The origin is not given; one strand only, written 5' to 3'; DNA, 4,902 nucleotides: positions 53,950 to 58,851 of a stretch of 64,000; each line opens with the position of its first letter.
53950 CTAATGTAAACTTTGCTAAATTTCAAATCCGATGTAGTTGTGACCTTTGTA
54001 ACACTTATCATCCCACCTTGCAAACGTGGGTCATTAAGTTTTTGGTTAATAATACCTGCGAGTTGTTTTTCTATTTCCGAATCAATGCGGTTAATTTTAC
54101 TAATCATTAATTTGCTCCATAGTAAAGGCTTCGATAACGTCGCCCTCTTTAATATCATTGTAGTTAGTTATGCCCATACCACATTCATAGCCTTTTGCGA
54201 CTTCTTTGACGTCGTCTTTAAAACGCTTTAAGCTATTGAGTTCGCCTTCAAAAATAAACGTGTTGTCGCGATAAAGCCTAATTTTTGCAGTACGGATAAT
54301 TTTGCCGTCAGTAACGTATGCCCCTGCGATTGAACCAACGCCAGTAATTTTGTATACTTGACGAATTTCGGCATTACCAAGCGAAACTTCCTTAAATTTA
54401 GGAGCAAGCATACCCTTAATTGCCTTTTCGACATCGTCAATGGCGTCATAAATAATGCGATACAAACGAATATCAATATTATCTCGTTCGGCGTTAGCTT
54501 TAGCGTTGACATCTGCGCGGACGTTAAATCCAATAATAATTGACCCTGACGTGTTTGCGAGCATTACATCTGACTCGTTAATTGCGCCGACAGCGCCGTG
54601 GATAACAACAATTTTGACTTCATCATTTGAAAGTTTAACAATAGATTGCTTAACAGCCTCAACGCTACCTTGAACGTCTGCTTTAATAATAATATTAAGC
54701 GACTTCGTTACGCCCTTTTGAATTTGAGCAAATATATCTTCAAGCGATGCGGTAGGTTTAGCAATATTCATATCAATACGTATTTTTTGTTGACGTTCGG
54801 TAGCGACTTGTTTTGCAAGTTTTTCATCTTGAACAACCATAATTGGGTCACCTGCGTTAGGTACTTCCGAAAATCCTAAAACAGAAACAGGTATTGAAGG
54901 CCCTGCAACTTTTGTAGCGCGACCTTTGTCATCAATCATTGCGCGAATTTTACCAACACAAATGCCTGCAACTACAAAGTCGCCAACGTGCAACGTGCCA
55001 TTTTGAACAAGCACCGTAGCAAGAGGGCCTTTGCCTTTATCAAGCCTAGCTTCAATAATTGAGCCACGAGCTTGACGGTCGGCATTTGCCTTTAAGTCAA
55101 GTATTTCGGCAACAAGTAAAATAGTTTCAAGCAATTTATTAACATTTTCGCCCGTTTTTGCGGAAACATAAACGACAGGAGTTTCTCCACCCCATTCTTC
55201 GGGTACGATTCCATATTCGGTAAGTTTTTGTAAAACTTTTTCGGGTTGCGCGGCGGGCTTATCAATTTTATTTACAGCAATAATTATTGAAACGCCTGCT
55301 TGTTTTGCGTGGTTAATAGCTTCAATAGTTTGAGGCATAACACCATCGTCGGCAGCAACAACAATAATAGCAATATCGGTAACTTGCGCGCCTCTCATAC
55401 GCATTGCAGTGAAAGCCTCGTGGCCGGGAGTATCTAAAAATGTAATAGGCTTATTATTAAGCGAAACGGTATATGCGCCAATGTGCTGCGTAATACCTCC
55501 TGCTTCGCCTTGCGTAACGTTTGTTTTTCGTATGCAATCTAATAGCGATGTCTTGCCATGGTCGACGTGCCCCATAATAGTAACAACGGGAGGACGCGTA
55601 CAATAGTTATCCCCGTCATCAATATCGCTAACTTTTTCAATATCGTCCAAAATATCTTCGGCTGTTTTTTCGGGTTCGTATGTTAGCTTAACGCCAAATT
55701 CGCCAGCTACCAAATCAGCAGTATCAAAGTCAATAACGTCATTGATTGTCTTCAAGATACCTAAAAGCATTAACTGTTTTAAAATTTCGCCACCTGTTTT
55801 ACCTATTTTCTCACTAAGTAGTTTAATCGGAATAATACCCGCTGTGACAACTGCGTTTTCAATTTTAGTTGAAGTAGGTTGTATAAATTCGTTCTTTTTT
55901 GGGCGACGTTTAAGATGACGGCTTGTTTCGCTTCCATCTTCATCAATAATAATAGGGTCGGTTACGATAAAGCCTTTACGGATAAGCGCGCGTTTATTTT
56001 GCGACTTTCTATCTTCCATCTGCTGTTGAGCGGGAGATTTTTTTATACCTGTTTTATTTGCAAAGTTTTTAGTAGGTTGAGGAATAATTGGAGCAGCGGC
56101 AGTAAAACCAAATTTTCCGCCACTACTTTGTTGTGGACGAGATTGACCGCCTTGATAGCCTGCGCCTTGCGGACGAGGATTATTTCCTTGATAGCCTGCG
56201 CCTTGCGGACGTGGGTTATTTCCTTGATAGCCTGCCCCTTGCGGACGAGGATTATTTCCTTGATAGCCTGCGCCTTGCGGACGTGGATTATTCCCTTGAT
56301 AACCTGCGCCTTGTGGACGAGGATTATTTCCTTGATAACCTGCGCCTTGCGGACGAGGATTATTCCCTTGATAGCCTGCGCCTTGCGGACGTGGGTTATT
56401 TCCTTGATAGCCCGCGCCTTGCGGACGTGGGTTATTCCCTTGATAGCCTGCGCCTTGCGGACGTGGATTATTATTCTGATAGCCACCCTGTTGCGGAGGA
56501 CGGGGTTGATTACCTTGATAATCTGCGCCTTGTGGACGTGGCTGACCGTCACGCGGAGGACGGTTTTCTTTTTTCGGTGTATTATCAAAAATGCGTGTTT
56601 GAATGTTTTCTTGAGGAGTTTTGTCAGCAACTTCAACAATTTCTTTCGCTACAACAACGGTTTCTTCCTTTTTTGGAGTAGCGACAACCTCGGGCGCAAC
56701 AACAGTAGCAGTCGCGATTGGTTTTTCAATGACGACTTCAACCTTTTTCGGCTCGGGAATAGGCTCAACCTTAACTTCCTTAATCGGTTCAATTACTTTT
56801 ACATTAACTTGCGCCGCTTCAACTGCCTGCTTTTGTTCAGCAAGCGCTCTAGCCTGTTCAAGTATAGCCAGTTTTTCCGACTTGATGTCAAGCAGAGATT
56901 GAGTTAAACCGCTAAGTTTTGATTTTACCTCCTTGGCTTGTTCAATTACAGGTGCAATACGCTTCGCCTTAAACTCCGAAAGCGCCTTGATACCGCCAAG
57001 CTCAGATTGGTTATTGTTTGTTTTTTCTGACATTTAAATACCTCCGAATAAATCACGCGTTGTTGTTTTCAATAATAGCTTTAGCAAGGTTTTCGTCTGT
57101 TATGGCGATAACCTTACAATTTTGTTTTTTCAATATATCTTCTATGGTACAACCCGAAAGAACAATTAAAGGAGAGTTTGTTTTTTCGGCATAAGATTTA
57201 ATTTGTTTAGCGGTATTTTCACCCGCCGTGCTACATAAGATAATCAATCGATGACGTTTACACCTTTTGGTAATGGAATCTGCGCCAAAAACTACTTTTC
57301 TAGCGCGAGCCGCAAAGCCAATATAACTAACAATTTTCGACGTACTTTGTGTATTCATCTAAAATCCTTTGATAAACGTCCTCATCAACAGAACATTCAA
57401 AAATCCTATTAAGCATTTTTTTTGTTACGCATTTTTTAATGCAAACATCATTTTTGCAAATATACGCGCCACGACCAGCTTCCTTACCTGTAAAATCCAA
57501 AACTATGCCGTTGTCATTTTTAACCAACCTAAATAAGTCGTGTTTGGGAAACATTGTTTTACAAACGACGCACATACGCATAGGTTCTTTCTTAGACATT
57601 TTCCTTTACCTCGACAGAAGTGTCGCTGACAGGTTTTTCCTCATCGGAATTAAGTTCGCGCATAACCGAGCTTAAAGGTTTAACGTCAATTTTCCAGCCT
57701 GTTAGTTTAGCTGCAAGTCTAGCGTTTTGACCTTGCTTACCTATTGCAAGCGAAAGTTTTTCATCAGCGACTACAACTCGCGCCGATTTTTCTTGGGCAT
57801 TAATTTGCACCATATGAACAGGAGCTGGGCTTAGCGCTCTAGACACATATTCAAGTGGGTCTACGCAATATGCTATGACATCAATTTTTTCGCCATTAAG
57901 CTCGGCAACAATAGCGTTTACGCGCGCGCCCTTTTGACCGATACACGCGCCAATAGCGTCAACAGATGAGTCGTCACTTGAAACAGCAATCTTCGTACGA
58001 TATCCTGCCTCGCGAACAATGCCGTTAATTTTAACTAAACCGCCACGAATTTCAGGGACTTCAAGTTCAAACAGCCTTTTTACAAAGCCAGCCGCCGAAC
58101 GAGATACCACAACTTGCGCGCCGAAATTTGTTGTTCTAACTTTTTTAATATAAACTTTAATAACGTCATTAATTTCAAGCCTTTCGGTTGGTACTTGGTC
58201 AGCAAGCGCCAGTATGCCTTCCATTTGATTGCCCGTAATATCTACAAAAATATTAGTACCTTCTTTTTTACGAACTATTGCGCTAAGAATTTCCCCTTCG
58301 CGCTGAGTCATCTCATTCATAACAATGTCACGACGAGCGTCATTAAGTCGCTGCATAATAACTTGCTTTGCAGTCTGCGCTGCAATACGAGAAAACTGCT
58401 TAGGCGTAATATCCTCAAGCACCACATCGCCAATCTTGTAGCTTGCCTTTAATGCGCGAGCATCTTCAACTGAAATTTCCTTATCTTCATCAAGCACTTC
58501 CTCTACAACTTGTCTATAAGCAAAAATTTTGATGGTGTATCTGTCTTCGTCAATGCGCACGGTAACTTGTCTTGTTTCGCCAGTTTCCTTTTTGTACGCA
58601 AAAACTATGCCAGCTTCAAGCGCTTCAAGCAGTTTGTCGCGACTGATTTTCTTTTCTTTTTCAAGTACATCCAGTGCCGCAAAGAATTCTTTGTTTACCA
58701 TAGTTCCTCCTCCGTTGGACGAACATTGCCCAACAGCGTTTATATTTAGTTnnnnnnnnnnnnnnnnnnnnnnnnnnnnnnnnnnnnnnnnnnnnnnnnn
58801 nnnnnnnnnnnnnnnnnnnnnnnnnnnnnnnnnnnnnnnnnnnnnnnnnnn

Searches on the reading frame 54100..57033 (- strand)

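Call 22: search_protein_families(library=pfam, proteins=[window:54100-57033:-], max_evalue=0.001)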
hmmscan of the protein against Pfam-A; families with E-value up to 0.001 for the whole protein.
window:54100-57033:- (977 aa): 10 families
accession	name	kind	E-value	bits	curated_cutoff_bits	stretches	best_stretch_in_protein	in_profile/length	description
PF11987.13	IF-2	-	4.5e-42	143.1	27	1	759-869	7-117/117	Translation-initiation factor 2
PF00009.33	GTP_EFTU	-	1e-37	130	26.5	1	484-640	6-184/188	Elongation factor Tu GTP binding domain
PF22042.2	EF-G_D2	-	7.2e-26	90.6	27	1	655-733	2-83/84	Elongation factor G domain 2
PF04760.21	IF2_N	-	7.5e-11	42.1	25.3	1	406-449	9-53/53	Translation initiation factor IF-2, N-terminal region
PF01926.29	MMR_HSR1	-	2.2e-09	37.9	21.9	1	484-589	2-113/113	50S ribosome-binding GTPase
PF03144.31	GTP_EFTU_D2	-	1.2e-06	29.3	30.3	1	900-967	1-72/73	Elongation factor Tu domain 2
PF09439.16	SRPRB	-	1.6e-05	24.8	25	1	482-606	4-135/178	Signal recognition particle receptor beta subunit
PF00071.28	Ras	-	1.8e-05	24.8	21.6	1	485-639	3-157/162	Ras family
PF02421.24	FeoB_N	-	0.00023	21.1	27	1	484-638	3-156/156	Ferrous iron transport protein B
PF00025.27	Arf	-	0.00062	19.7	22.3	0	486-638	19-170/174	ADP-ribosylation factor family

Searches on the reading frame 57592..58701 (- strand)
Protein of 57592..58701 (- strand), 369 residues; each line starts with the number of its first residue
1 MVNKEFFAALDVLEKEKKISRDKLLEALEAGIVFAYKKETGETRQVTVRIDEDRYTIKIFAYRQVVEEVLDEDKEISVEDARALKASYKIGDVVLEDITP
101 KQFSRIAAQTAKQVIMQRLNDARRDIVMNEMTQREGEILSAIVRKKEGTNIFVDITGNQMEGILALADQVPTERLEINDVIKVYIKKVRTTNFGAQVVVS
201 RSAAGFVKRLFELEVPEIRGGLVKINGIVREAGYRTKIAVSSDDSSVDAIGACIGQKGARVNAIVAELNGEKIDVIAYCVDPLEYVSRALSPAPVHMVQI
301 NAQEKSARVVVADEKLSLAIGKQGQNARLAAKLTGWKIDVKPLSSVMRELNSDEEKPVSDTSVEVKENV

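Call 37: search_protein_families(library=pfam, proteins=[window:57592-58701:-], max_evalue=0.001)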
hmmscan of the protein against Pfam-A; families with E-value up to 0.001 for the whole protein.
window:57592-58701:- (369 aa): 6 families
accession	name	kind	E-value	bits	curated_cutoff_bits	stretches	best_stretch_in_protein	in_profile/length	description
PF08529.16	NusA_N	-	6.8e-36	123.5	23.8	1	5-125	1-119/119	NusA N-terminal domain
PF13184.12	KH_5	-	5e-26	91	27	1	232-300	1-69/69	NusA-like KH domain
PF23095.1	KH_NusA_C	-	1.2e-05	25.7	34.2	1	309-346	3-40/59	Transcription termination/antitermination protein NusA, KH domain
PF00575.29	S1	-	6.5e-05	23.7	22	1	133-196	2-70/74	S1 RNA binding domain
PF07650.23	KH_2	-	0.00017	21.8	22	0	284-334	4-54/78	KH domain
PF00013.35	KH_1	-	0.00035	20.7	21.5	0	248-276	9-36/66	KH domain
